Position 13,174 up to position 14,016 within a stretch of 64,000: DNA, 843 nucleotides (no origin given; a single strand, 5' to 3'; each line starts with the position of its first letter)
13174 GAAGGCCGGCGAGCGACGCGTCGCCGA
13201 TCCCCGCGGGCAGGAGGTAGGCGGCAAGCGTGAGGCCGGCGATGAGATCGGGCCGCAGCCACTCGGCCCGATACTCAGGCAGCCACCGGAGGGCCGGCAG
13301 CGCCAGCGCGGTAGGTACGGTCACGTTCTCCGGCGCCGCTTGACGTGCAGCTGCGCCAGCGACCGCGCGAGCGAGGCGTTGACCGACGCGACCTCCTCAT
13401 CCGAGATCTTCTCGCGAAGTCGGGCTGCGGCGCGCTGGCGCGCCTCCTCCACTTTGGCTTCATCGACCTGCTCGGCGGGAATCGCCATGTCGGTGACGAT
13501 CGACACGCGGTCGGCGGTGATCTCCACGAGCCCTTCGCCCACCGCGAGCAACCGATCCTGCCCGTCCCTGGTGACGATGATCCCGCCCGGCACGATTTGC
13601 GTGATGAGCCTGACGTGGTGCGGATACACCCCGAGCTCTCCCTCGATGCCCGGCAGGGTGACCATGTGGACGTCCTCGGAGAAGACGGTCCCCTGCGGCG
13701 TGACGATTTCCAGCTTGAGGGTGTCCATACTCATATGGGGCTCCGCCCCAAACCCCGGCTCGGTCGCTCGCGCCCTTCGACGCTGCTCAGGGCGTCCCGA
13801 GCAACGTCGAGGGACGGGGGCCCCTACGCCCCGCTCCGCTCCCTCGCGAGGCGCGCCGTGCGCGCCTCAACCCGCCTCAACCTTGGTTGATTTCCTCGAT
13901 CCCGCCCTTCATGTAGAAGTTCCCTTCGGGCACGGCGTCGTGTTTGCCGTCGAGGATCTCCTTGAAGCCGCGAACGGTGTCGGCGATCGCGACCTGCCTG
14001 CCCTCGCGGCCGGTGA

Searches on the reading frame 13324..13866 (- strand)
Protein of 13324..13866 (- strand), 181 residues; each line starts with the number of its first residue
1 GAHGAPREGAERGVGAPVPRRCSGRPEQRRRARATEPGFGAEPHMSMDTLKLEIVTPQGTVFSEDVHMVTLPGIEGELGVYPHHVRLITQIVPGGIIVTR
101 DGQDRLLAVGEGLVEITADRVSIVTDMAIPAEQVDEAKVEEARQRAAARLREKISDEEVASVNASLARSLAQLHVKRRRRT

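Call 48: search_protein_families(library=pfam, proteins=[window:13324-13866:-], max_evalue=0.001)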
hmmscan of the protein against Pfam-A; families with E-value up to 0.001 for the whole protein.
window:13324-13866:- (181 aa): 2 families
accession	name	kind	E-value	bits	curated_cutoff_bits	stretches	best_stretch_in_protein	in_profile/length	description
PF02823.21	ATP-synt_DE_N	-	2.9e-24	85.3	27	1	50-128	1-80/80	ATP synthase, Delta/Epsilon chain, beta-sandwich domain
PF00401.25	ATP-synt_DE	-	2.7e-06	27.9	24.6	1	133-176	2-46/47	ATP synthase, Delta/Epsilon chain, long alpha-helix domain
